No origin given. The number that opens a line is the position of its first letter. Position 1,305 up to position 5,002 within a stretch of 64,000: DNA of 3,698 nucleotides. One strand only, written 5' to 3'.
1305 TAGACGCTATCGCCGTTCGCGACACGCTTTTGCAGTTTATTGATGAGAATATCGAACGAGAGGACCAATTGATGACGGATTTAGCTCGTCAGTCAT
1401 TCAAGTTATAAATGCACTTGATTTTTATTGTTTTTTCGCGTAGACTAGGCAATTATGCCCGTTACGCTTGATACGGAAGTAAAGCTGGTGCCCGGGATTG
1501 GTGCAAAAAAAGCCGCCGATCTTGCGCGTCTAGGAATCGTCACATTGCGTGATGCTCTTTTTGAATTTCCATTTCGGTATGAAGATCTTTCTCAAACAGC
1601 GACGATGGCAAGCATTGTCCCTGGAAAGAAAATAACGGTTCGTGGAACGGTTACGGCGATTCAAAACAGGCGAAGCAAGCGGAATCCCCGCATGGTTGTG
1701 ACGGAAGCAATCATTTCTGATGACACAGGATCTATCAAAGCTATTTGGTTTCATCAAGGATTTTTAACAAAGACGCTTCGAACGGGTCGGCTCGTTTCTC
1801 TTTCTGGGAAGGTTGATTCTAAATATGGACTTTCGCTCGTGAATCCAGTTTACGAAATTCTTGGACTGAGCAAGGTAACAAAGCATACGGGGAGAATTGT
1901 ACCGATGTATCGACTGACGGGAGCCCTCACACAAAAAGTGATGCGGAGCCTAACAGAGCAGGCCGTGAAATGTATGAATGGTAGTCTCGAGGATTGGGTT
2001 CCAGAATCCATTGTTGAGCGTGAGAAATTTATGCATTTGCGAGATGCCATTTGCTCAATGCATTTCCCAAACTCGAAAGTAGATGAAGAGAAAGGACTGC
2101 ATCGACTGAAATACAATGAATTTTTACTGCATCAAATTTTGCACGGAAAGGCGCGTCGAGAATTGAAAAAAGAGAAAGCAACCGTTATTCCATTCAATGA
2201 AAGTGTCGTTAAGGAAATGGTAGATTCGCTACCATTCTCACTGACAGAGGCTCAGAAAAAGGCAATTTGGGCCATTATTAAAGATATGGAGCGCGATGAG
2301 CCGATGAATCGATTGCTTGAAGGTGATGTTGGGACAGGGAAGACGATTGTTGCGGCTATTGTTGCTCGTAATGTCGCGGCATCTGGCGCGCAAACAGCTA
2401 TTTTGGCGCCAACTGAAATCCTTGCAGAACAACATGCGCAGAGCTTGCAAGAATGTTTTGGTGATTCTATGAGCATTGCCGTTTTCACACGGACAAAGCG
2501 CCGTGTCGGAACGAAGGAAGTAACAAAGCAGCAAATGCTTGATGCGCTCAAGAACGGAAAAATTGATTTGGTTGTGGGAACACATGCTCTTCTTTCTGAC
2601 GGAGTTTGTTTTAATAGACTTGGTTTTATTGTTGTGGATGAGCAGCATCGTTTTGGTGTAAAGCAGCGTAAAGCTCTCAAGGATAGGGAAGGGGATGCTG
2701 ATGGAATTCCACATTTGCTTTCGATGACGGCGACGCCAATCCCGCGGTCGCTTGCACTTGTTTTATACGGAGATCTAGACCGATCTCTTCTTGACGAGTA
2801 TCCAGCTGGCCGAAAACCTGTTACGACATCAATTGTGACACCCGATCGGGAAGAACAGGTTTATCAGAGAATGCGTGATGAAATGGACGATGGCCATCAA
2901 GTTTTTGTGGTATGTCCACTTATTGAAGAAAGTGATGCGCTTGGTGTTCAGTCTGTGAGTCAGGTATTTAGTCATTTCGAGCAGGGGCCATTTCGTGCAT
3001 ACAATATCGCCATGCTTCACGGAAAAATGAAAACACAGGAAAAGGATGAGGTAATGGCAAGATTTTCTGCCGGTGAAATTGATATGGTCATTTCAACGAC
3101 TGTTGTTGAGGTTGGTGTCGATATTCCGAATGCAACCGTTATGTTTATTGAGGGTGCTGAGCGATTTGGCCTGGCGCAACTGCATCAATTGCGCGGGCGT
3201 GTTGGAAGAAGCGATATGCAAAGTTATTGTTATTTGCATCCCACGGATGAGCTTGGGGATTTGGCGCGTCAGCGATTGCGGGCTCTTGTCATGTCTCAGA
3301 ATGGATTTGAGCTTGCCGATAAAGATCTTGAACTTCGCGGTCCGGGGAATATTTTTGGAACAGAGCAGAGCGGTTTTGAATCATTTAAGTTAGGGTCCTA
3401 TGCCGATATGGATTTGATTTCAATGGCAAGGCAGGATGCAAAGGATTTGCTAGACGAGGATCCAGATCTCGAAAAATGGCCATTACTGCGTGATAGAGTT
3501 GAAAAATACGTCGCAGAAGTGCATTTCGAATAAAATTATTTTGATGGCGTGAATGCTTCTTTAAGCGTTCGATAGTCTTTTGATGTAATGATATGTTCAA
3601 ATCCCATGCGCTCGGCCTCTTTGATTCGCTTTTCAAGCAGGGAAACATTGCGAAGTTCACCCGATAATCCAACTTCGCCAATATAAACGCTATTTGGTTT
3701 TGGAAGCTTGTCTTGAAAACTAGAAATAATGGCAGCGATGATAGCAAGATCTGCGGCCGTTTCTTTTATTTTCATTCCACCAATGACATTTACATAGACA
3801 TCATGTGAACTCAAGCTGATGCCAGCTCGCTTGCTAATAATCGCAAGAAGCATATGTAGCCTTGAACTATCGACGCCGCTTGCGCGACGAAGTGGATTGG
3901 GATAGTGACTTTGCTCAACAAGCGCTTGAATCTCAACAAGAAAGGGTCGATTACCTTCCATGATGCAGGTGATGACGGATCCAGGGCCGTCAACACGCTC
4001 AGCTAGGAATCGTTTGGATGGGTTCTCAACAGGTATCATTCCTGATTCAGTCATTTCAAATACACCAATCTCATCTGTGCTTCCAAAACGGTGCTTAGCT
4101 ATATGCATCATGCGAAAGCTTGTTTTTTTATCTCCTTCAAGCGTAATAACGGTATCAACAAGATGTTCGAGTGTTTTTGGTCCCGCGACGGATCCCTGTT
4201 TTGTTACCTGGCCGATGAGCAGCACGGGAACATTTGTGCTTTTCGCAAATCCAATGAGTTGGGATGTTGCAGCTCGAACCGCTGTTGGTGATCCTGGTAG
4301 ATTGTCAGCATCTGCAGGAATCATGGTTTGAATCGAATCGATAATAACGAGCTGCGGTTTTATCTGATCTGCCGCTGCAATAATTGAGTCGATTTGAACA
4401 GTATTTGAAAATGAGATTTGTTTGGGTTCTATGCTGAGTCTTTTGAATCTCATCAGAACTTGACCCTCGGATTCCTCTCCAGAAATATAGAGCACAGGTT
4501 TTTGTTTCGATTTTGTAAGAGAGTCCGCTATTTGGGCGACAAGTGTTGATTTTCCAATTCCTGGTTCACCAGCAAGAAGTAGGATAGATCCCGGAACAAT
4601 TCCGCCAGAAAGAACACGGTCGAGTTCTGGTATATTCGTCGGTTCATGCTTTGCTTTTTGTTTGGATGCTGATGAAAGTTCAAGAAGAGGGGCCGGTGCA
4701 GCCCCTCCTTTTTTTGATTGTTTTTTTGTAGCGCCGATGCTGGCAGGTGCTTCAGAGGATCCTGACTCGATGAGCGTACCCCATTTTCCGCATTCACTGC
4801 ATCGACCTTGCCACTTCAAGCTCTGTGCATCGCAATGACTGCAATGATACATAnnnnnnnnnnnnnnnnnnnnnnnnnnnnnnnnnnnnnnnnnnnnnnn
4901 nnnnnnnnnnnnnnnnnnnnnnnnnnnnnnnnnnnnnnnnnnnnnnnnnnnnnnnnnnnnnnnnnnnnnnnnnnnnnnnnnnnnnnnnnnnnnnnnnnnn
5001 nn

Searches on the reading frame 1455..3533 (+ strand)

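Call 63: search_protein_families(library=pfam, proteins=[window:1455-3533:+], max_evalue=0.0001)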
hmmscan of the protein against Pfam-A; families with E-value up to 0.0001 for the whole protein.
window:1455-3533:+ (692 aa): 7 families
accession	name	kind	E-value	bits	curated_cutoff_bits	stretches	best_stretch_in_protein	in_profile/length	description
PF17191.10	RecG_wedge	-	2.1e-24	86.4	23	1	8-173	1-161/162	RecG wedge domain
PF00270.35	DEAD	-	7.3e-23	81.6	26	1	264-433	1-164/167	DEAD/DEAH box helicase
PF00271.37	Helicase_C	-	2.2e-21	76.6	23.5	1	476-586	11-109/110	Helicase conserved C-terminal domain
PF04851.21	ResIII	-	1.3e-13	51.7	22.5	1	262-428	3-162/164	Type III restriction enzyme, res subunit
PF19833.4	RecG_dom3_C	-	2.2e-10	40.9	26.8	1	616-674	3-63/87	ATP-dependent DNA helicase RecG, domain 3, C-terminal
PF13604.12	AAA_30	-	1.9e-06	28.2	27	1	263-406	2-106/191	AAA domain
PF01336.31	tRNA_anti-codon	-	5e-06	26.8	27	1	60-136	1-75/75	OB-fold nucleic acid binding domain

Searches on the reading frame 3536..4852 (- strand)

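Call 63: search_protein_families(library=pfam, proteins=[window:3536-4852:-], max_evalue=0.0001)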
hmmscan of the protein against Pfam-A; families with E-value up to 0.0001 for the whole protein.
window:3536-4852:- (438 aa): 9 families
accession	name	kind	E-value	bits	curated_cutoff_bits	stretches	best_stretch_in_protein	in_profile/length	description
PF06745.19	ATPase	-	8e-22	78.2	26.6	2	71-151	2-82/231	KaiC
PF13481.12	AAA_25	-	3.4e-16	59.9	27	1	65-220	10-194/195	AAA domain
PF03796.21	DnaB_C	-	1.1e-13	51.6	27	1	71-136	3-67/255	DnaB-like helicase C terminal domain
PF18073.7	Zn_ribbon_LapB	-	1.7e-08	34.4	25.7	1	2-29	1-28/28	Rubredoxin metal binding domain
PF13541.12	ChlI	-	2.8e-07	30.9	27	1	339-425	33-119/121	Subunit ChlI of Mg-chelatase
PF07088.17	GvpD_P-loop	-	5.3e-07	30.2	24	0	87-129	9-49/189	GvpD gas vesicle protein, P-loop domain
PF13401.12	AAA_22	-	6.3e-07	30.2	27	1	89-215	6-123/130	AAA domain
PF00004.35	AAA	-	9e-07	29.8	21.2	1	91-216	1-108/131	ATPase family associated with various cellular activities (AAA)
PF13191.12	AAA_16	-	4.9e-06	27.6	32.6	1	78-210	17-134/167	AAA ATPase domain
